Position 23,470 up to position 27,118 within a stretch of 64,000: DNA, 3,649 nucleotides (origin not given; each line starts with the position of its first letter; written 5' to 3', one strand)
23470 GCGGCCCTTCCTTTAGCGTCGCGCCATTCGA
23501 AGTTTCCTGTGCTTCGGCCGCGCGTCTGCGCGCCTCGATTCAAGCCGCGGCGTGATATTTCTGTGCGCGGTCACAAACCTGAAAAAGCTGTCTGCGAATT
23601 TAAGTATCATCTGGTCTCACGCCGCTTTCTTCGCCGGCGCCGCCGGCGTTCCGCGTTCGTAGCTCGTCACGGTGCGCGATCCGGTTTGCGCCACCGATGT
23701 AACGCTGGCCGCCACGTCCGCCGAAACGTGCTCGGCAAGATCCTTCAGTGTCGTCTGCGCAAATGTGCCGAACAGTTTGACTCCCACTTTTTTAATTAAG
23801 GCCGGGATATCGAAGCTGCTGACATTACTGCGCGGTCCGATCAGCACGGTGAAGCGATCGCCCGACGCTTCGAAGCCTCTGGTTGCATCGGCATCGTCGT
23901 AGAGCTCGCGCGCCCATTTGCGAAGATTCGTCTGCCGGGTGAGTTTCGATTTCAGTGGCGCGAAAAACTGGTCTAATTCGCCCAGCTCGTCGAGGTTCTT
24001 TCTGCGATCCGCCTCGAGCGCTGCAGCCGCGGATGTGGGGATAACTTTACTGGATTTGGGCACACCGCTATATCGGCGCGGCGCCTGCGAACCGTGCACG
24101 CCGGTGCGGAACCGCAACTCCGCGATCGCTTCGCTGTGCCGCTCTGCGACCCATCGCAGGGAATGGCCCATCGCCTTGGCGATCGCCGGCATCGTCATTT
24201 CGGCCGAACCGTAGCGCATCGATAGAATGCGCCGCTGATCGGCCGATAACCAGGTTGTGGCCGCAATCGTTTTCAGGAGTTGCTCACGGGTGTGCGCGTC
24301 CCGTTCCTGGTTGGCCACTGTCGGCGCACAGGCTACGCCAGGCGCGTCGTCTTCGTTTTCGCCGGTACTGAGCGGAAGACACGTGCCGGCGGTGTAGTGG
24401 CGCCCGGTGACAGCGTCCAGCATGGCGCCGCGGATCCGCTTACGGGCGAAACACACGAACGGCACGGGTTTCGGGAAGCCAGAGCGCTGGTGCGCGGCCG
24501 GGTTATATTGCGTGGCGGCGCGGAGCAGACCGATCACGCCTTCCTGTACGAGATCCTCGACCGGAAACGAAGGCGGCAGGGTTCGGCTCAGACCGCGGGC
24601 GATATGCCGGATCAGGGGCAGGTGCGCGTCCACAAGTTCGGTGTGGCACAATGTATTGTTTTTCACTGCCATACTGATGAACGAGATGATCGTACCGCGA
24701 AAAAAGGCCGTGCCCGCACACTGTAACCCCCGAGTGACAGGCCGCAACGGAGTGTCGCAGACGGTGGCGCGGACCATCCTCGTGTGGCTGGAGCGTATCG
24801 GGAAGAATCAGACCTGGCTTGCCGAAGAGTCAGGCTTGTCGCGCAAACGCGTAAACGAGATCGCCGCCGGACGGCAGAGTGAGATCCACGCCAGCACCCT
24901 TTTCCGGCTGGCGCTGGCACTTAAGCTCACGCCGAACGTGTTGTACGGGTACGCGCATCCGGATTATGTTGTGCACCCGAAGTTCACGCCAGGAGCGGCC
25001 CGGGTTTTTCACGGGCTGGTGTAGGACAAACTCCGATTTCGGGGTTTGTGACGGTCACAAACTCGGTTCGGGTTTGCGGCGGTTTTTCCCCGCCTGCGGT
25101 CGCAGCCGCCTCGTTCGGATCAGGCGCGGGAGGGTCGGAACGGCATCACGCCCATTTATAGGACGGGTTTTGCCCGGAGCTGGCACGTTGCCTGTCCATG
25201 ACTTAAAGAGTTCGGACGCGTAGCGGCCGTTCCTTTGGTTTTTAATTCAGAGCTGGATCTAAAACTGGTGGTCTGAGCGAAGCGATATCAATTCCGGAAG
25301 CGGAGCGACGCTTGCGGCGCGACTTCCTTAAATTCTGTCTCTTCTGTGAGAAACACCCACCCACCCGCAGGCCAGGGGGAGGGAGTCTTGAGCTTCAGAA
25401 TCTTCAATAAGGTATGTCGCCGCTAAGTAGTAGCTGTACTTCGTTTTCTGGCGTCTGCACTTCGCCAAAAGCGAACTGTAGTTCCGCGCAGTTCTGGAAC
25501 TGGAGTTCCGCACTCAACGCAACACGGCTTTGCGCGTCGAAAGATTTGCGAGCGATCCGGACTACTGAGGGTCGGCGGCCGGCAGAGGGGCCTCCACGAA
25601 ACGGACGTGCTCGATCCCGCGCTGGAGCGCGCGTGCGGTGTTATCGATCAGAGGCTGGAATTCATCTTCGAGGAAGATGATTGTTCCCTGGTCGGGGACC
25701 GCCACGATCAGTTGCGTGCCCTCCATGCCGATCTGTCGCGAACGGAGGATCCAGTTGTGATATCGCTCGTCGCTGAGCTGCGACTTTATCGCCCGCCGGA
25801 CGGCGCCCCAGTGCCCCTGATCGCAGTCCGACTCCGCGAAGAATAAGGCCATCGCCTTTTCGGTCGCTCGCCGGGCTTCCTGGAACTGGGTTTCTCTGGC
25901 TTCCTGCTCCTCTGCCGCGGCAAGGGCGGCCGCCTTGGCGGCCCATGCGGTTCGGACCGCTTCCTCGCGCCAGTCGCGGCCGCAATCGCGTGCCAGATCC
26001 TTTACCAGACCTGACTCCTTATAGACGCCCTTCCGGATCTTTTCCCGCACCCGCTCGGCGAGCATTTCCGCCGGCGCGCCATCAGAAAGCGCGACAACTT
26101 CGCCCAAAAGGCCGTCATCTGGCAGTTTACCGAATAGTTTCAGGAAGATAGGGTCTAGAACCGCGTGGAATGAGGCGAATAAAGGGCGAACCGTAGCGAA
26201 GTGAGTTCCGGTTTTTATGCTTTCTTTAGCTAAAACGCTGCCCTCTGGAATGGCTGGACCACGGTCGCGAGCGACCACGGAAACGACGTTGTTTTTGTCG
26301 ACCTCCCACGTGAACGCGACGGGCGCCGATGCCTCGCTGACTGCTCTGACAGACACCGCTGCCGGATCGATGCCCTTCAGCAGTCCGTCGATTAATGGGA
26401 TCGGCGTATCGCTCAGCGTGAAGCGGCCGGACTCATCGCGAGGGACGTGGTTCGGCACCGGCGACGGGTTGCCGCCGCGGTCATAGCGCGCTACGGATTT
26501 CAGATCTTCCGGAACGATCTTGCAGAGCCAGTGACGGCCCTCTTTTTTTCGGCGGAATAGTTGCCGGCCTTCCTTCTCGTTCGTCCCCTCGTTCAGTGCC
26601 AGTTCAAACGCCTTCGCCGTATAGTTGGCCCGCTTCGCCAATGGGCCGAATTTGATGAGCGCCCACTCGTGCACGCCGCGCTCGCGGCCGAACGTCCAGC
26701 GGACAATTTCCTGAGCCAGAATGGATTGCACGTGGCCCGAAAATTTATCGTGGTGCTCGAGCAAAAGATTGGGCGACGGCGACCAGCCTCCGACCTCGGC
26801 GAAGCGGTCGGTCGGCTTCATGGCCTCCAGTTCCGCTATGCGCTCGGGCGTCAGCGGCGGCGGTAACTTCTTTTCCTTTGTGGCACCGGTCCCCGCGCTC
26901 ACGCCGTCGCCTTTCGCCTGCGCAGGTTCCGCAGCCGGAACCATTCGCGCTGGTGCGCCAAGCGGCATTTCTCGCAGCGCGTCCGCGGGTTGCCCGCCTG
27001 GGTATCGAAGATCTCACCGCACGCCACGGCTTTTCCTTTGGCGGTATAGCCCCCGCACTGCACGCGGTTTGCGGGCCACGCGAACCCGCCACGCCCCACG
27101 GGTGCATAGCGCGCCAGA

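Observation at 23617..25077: Second phage sigma factor fused to an uncharacterised 170-aa C-terminal domain, back-to-back with an XRE regulator and an operator array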

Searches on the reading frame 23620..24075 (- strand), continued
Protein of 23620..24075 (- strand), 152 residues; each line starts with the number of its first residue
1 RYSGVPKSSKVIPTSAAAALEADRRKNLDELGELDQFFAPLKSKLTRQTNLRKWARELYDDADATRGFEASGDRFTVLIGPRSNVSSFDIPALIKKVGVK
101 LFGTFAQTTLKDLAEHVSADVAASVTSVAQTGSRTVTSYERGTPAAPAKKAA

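Call 56: find_encoding_contigs(protein=P0175, flank=8000, max_places=2)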
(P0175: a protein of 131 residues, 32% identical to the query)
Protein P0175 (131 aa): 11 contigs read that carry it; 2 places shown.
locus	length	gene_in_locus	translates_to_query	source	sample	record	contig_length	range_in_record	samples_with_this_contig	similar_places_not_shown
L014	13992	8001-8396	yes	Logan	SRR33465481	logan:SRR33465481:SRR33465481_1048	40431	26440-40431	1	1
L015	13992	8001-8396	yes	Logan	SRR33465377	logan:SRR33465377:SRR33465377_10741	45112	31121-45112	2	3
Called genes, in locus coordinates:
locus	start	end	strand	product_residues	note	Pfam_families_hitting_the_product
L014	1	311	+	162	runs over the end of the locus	-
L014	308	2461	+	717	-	PF01555:N6_N4_Mtase, PF14890:Intein_splicing (weak), PF14528:LAGLIDADG_3 (faint), PF01555:N6_N4_Mtase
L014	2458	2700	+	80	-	-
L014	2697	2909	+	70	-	-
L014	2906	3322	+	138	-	-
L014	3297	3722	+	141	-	-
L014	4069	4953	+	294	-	-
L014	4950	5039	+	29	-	-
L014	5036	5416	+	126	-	-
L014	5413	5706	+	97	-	-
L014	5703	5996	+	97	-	-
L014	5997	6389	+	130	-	-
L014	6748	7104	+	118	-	-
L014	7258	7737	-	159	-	PF04542:Sigma70_r2, PF04545:Sigma70_r4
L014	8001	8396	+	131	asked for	-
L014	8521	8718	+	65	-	-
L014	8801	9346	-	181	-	-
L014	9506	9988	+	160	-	-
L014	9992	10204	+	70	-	-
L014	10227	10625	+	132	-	-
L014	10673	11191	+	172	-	PF00239:Resolvase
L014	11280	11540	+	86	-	-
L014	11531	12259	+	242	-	-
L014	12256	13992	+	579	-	?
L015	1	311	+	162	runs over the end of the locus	-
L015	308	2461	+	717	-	PF01555:N6_N4_Mtase, PF14890:Intein_splicing (weak), PF14528:LAGLIDADG_3 (faint), PF01555:N6_N4_Mtase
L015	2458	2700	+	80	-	-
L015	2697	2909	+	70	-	-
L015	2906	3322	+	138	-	-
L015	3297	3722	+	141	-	-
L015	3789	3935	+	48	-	-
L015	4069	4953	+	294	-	-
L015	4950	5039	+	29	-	-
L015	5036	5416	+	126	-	-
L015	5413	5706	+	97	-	-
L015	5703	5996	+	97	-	-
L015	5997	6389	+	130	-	-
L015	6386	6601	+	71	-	-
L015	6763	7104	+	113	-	-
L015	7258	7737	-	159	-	PF04542:Sigma70_r2, PF04545:Sigma70_r4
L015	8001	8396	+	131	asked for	-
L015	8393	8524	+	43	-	-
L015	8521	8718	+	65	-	-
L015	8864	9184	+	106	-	-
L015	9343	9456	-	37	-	-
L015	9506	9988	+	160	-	-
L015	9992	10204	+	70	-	-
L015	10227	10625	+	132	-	-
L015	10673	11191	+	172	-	PF00239:Resolvase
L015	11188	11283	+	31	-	-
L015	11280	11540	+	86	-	-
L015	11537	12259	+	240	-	-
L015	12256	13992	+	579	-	?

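Call 57: find_encoding_contigs(protein=P0170, flank=8000, max_places=2)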
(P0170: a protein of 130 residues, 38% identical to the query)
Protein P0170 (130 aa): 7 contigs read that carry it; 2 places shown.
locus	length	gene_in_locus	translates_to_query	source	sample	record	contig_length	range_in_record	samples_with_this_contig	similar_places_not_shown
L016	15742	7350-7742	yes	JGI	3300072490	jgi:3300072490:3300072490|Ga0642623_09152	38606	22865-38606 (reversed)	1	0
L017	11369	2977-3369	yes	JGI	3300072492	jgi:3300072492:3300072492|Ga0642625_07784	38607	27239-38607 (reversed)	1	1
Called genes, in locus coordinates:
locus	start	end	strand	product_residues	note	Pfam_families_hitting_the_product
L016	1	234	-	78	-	?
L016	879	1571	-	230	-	-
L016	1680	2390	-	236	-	-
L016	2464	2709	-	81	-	-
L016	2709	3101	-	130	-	-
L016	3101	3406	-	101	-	-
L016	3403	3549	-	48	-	-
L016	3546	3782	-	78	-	-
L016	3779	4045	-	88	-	-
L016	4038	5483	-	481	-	-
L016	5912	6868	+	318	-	PF00589:Phage_integrase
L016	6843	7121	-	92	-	-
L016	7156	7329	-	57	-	-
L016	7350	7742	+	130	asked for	-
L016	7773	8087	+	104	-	-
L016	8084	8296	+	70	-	-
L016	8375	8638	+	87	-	-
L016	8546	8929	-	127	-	-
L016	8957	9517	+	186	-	-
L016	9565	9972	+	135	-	-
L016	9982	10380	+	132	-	-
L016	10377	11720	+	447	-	PF00657:Lipase_GDSL (weak), PF13472:Lipase_GDSL_2, PF17182:OSK (weak)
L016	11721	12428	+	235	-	PF03237:Terminase_6N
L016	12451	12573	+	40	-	-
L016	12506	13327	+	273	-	PF17289:Terminase_6C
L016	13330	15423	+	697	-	PF16510:P22_portal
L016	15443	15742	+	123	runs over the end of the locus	-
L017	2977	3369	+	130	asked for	-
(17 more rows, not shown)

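Call 58: search_protein_families(library=ncbifam, alignment_id=A3, max_evalue=0.1)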
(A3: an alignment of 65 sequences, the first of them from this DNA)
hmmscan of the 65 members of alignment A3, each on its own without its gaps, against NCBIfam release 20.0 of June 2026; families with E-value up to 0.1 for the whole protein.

A. member 1, seq(147 aa): 0 families

B. families by the number of members that match (of 65 scanned): 15 families
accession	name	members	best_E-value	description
NF003384.0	PRK04523.1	1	0.00034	N-acetylornithine carbamoyltransferase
TIGR01552.1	phd_fam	1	0.001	type II toxin-antitoxin system prevent-host-death family antitoxin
NF003104.0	PRK04024.1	1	0.0055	2,3-bisphosphoglycerate-independent phosphoglycerate mutase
NF041752.4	sbcc_Bac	1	0.0059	exonuclease subunit SbcC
NF008521.0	PRK11448.1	1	0.011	type I restriction-modification system endonuclease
NF049958.1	Cas10_III-i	1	0.012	type III-I CRISPR-associated protein Cas10i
NF000287.1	SMB1_fam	1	0.03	SMB-1 family subclass B3 metallo-beta-lactamase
TIGR00655.1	PurU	1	0.034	formyltetrahydrofolate deformylase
NF040576.1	T2SS_GspM_XpsM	1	0.039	type II secretion system protein GspM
NF006055.0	PRK08203.1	1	0.046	8-oxoguanine deaminase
NF010351.0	PRK13779.1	1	0.051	bifunctional PTS system fructose-specific transporter subunit IIA/HPr protein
NF010995.0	PRK14420.1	1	0.055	acylphosphatase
TIGR01234.1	L-ribulokinase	1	0.069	ribulokinase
TIGR03358.1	VI_chp_5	1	0.081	type VI secretion system contractile sheath small subunit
NF041252.1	outer_memb_MapA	1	0.096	outer membrane lipoprotein MapA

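Call 75: find_encoding_contigs(protein=P0025, flank=8000, max_places=2)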
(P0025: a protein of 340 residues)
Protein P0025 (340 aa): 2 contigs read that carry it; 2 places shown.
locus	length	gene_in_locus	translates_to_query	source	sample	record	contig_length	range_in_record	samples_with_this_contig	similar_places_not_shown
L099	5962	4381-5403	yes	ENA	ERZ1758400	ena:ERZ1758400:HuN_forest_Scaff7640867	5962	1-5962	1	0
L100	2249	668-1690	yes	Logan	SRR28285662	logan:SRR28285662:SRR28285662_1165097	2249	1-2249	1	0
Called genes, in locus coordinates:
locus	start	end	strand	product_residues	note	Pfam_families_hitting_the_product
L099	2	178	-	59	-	?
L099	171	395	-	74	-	-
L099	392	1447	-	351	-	-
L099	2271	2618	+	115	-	-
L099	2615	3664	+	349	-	-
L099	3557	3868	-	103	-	-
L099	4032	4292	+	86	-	-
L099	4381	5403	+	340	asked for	PF04542:Sigma70_r2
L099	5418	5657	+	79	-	-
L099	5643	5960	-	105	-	?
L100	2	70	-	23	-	?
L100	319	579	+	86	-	-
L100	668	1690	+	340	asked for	PF04542:Sigma70_r2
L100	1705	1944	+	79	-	-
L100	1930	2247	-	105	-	?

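Call 95: find_related_loci(query=A6, collection=metagenome_contigs, flank=6000)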
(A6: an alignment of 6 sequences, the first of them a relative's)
Query A6 (155 aa) in metagenome_contigs; peptide patterns used: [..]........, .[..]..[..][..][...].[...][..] (x = any residue, [..] = any of these).
518 stretches matched a pattern; 7 encode a relative of the query (tblastn E <= 1e-3); 7 distinct loci.
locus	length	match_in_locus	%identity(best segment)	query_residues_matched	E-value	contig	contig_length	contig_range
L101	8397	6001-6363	52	35-154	2e-33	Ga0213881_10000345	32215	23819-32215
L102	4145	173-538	49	33-153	4e-30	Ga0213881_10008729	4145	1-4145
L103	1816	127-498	48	28-153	1e-29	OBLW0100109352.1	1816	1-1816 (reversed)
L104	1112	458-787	47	38-147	5e-27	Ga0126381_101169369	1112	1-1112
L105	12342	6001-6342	42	35-148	3e-25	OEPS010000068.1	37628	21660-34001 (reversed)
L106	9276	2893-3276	32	22-152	2e-13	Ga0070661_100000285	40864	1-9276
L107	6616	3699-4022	35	38-134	2e-12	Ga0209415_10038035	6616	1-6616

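Call 99: search_solved_structures(query=A3, max_evalue=10, show_alignments=2)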
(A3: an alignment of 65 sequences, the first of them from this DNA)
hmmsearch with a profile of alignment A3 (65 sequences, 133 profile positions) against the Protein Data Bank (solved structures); distinct sequences matched with E-value up to 10: 8.
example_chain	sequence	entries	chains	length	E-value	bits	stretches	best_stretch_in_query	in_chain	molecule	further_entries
5ed9_A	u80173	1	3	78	0.11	15.8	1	10-34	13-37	SUN domain-containing protein 2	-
4nad_B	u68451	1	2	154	0.19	15.1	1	17-51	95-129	Regulation of nuclear pre-mRNA domain-containing protein 1B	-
4fla_A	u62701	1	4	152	0.19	15.1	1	17-51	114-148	Regulation of nuclear pre-mRNA domain-containing protein 1B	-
1c4o_A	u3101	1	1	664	0.3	14.4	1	58-90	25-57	DNA NUCLEOTIDE EXCISION REPAIR ENZYME UVRB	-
1d2m_A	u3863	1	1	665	0.31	14.4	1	58-90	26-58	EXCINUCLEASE ABC SUBUNIT B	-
7egt_A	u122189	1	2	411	0.49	13.8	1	58-90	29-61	UvrABC system protein B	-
2rhf_A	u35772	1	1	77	0.59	13.5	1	79-125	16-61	DNA helicase RecQ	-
2atx_A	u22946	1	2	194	1.8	11.9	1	79-111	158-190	small GTP binding protein TC10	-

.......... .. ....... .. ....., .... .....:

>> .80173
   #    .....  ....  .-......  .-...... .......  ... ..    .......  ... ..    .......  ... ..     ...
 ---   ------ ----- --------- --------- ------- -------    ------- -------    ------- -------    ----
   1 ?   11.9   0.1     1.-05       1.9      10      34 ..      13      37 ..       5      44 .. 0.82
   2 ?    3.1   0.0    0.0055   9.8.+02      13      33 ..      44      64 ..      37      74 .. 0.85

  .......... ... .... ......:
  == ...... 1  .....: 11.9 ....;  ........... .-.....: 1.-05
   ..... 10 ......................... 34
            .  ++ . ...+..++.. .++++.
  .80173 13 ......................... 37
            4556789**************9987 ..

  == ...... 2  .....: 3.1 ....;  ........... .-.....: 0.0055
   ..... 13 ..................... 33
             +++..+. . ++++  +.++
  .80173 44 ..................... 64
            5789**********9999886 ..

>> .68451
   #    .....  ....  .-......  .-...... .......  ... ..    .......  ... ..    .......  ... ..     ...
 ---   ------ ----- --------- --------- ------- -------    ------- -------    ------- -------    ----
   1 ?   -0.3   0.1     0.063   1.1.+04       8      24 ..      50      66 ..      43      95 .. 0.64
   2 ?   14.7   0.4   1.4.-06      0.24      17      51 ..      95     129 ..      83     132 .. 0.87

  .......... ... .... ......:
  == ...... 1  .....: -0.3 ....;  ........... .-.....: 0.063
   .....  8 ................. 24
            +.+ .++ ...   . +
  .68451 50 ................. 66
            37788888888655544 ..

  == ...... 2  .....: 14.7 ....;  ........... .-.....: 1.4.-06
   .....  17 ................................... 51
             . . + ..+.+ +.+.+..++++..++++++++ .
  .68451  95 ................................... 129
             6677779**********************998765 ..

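Call 100: search_protein_families(library=padloc, proteins=[P0024, P0035, P0175, P0170], max_evalue=0.01)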
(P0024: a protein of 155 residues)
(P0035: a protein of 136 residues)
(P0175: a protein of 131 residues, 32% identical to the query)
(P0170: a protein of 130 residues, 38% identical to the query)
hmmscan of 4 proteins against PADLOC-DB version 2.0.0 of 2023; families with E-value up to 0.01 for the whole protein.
P0024 (155 aa): 0 families

P0035 (136 aa): 0 families

P0175 (131 aa): 0 families

P0170 (130 aa): 0 families

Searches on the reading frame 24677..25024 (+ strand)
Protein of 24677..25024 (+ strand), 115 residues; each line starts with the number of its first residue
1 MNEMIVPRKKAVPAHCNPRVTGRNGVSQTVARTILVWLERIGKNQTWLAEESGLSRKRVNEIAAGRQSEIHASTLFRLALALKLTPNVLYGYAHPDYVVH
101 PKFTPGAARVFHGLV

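Call 3: search_protein_families(library=pfam, proteins=[window:24677-25024:+], max_evalue=0.1)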
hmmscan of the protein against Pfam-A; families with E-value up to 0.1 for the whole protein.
window:24677-25024:+ (115 aa): 4 families
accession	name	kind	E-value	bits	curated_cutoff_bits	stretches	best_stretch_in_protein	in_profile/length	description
PF01381.28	HTH_3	-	2.5e-05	24.7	23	1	41-88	8-54/55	Helix-turn-helix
PF13560.12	HTH_31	-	0.01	16.6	27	1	40-87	12-59/64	Helix-turn-helix domain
PF13443.12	HTH_26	-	0.041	14.6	22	1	44-86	12-54/63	Cro/C1-type HTH DNA-binding domain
PF16509.11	KORA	-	0.095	13.4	26.7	0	29-62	21-50/84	TrfB plasmid transcriptional repressor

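Call 4: search_protein_families(library=phrogs, proteins=[window:24677-25024:+], max_evalue=0.01)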
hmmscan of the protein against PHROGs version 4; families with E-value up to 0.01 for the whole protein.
window:24677-25024:+ (115 aa): 10 families
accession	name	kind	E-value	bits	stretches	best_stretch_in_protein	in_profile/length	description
phrog_2967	-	transcription regulation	2.7e-05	24.8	1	36-97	17-77/225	transcriptional regulator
phrog_4583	-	transcription regulation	2.9e-05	25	1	25-88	6-68/81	transcriptional repressor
phrog_5823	-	transcription regulation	0.0022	18.2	1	40-96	17-73/404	transcriptional regulator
phrog_7241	-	transcription regulation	0.0037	18.3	1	33-89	65-120/122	transcriptional regulator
phrog_8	-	transcription regulation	0.0042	17.6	1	33-98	165-224/346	transcriptional regulator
phrog_1373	-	transcription regulation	0.0044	18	1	31-93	65-126/166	transcriptional regulator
phrog_6223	-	transcription regulation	0.0055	17.7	1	39-70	14-45/73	transcriptional repressor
phrog_2339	-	DNA, RNA and nucleotide metabolism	0.006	17.6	1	28-83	24-79/98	HTH DNA binding protein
phrog_4031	-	unknown function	0.0065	16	1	30-88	519-577/626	-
phrog_38027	-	transcription regulation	0.0069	17.4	1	39-90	78-128/143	transcriptional repressor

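Call 100: search_protein_families(library=padloc, proteins=[window:24686-25024:+], max_evalue=0.01)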
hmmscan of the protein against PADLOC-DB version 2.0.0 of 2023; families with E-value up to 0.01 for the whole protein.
window:24686-25024:+ (112 aa): 1 family
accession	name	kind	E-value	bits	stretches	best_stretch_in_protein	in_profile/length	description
PDLC04775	PDC-M69A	-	0.0071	14.8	1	25-86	6-66/113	-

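Call 104: search_protein_families(library=ncbifam, proteins=[window:24686-25024:+], max_evalue=0.01)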
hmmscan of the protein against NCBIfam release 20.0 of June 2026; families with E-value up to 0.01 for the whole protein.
window:24686-25024:+ (112 aa): 1 family
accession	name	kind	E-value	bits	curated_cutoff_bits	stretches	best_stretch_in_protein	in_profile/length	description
TIGR02607.1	antidote_HigA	equivalog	0.0035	17.1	47.7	1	34-85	15-65/81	HigA family addiction module antitoxin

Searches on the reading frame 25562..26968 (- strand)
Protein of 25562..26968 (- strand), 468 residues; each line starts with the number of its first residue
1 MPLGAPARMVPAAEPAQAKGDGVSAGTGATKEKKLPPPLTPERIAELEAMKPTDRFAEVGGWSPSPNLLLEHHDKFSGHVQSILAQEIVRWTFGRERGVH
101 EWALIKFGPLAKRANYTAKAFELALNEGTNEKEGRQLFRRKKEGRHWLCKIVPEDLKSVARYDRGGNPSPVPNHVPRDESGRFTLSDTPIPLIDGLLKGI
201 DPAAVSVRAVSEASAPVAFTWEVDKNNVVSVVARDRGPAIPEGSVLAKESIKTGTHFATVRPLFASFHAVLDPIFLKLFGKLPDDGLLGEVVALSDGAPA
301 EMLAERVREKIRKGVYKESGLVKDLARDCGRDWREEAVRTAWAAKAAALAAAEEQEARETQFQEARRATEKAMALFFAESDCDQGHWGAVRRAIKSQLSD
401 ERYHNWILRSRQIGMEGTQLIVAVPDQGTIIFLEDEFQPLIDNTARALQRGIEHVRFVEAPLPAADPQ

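Call 3: search_protein_families(library=pfam, proteins=[window:25562-26968:-], max_evalue=0.1)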
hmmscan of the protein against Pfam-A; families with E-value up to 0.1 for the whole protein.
window:25562-26968:- (468 aa): 1 family
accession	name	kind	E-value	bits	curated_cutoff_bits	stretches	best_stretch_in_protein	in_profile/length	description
PF11638.13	DnaA_N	-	0.0026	17.9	24.6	1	387-443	4-61/65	DnaA N-terminal domain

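Call 4: search_protein_families(library=phrogs, proteins=[window:25562-26968:-], max_evalue=0.01)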
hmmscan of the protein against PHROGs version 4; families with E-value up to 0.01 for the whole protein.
window:25562-26968:- (468 aa): 0 families
